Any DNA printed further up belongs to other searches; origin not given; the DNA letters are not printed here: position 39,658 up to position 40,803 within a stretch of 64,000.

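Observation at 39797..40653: A methionine aminopeptidase gene is the first cistron of the trans-AT PKS operon, pointing to target-duplication self-resistance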

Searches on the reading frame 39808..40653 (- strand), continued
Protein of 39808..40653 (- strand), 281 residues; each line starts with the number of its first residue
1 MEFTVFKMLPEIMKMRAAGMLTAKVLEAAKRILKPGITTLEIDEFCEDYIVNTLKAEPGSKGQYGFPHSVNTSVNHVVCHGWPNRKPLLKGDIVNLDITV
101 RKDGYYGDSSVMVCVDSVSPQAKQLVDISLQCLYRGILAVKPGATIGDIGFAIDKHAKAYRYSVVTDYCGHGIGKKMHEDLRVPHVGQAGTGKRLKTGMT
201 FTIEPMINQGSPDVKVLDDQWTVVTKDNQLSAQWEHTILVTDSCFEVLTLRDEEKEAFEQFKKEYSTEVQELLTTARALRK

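Call 46: search_solved_structures(query=window:39808-40653:-, max_evalue=1e-30, show_alignments=2)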
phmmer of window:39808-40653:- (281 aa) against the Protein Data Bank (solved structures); distinct sequences matched with E-value up to 1e-30: 49.
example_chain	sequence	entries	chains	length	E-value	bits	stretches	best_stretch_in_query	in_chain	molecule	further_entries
4fo7_A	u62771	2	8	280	3.6e-92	311.8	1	7-255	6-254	Methionine aminopeptidase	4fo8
4juq_A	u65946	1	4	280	4e-92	311.7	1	7-255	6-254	Methionine aminopeptidase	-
6mrf_A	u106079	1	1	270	6.3e-79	268.4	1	6-254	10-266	Methionine aminopeptidase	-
1mat_A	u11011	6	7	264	9.5e-73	248.1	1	9-254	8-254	METHIONYL AMINOPEPTIDASE | Methionine aminopeptidase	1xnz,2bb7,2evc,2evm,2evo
4a6v_A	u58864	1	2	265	9.6e-73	248.1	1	9-254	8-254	METHIONINE AMINOPEPTIDASE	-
2gu4_A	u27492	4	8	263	1e-72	248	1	9-254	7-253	Methionine aminopeptidase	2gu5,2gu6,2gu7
2p99_A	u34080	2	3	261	1e-72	248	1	9-254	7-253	Methionine aminopeptidase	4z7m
2p98_A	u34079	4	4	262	1e-72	248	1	9-254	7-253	Methionine aminopeptidase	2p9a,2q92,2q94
2gg0_A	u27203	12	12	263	1e-72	248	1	9-254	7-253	Methionine aminopeptidase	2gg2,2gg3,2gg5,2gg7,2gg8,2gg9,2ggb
2gtx_A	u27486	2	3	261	1.2e-72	247.8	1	10-254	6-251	Methionine aminopeptidase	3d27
1yvm_A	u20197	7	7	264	1.3e-72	247.7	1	9-254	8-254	Methionine aminopeptidase | PROTEIN (METHIONINE AMINOPEPTIDASE)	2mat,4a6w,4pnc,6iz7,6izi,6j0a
3mat_A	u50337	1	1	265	1.3e-72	247.6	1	9-254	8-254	METHIONINE AMINOPEPTIDASE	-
1c21_A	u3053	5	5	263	1.4e-72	247.5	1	9-254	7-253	METHIONINE AMINOPEPTIDASE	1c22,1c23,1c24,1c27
4mat_A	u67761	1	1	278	1.6e-72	247.4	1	9-254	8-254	PROTEIN (METHIONINE AMINOPEPTIDASE)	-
3mx6_A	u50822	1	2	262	8.5e-71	241.7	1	11-253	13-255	Methionine aminopeptidase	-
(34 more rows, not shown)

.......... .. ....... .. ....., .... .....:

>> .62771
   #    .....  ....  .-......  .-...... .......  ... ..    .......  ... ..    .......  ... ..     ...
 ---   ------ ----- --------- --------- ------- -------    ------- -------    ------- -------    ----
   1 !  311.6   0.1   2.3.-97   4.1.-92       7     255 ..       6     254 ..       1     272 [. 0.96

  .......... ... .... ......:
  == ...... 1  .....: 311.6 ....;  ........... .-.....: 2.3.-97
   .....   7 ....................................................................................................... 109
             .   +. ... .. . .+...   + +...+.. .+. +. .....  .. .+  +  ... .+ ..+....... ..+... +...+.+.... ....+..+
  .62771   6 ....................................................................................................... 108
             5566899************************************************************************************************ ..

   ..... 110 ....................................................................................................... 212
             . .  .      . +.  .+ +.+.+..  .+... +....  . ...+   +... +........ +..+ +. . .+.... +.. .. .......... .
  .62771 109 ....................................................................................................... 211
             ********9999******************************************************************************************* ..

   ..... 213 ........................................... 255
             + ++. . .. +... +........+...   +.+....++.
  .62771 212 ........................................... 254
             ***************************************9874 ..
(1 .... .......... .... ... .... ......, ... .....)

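Call 62: search_dna_similar(query=window:39808-40653:-, collection=plasmids, mode=protein, max_rows=25)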
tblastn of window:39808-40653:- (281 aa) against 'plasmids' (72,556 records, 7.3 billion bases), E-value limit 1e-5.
Records with a match: 426; places in all: 451; records where one place covers at least 80% of the query: 353.
Best place of each record, by identity: 60-80% 1; <60% 425.
By first word of the organism name: Pantoea 95; Sinorhizobium 68; Bacillus 31; Streptomyces 22; Paracoccus 15; Klebsiella 12; Rahnella 12; Clostridioides 12; Acinetobacter 10; Escherichia 10; and 81 more.
By predicted mobility (MOB-suite, as given by PLSDB): non-mobilizable 304; mobilizable 91; conjugative 31.
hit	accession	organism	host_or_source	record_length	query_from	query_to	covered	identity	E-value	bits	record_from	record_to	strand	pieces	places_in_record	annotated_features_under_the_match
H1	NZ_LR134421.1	Legionella adelaidensis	environmental,Cooling tower water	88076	6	252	88%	66.0%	4e-98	322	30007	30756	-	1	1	map: type I methionyl aminopeptidase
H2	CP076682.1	Pseudoalteromonas shioyasakiensis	isolated microorganism,Ocean water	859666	1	252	90%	54.9%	9e-76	258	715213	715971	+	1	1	map: type I methionyl aminopeptidase | ParD-like family protein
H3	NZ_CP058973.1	Pseudoalteromonas sp. JSTW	cell culture,marine sediment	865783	1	252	90%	53.0%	5e-73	249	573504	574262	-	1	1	map: type I methionyl aminopeptidase | ParD-like family protein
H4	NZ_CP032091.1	Pseudoalteromonas donghaensis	cell culture,seawater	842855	1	252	90%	53.0%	2e-72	248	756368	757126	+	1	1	map: type I methionyl aminopeptidase | ParD-like family protein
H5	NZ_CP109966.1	Catenovulum adriaticum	algae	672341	6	251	88%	54.3%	2e-75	257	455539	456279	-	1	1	map: type I methionyl aminopeptidase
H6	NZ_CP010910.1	Candidatus Pantoea carbekii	Halyomorpha halys,distal midgut region ...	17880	11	249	85%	55.6%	6e-74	252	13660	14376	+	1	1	map: type I methionyl aminopeptidase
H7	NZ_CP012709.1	Psychrobacter urativorans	cell culture,soil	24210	1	252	90%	52.6%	3e-75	256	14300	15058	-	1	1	map: type I methionyl aminopeptidase | ParD-like family protein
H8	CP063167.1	Variovorax paradoxus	-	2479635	1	249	89%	53.0%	5e-72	247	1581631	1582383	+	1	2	map: type I methionyl aminopeptidase | ParD-like family protein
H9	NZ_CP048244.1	Ewingella americana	Flammulina filiformis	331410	1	249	89%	52.8%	6e-72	246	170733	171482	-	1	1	map: type I methionyl aminopeptidase | ParD-like family protein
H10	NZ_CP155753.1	Sphingomonas parapaucimobilis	Chinese cabbage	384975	5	251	88%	53.2%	8e-75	255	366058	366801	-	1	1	map: type I methionyl aminopeptidase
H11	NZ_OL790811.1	Proteus mirabilis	-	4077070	1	251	89%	52.0%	4e-72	247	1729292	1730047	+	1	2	none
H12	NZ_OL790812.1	Proteus mirabilis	-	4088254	1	251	89%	52.0%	4e-72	247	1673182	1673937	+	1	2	none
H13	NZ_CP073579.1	Photobacterium sp. GJ3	-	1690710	6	251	88%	53.0%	5e-75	255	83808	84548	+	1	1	record has no annotation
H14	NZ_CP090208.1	Pantoea agglomerans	pure culture,Braised chicken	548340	11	249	85%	54.4%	2e-68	236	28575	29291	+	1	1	map: type I methionyl aminopeptidase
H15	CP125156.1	Klebsiella pneumoniae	-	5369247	1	252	90%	51.4%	4e-73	250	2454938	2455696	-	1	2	map: type I methionyl aminopeptidase | ParD-like family protein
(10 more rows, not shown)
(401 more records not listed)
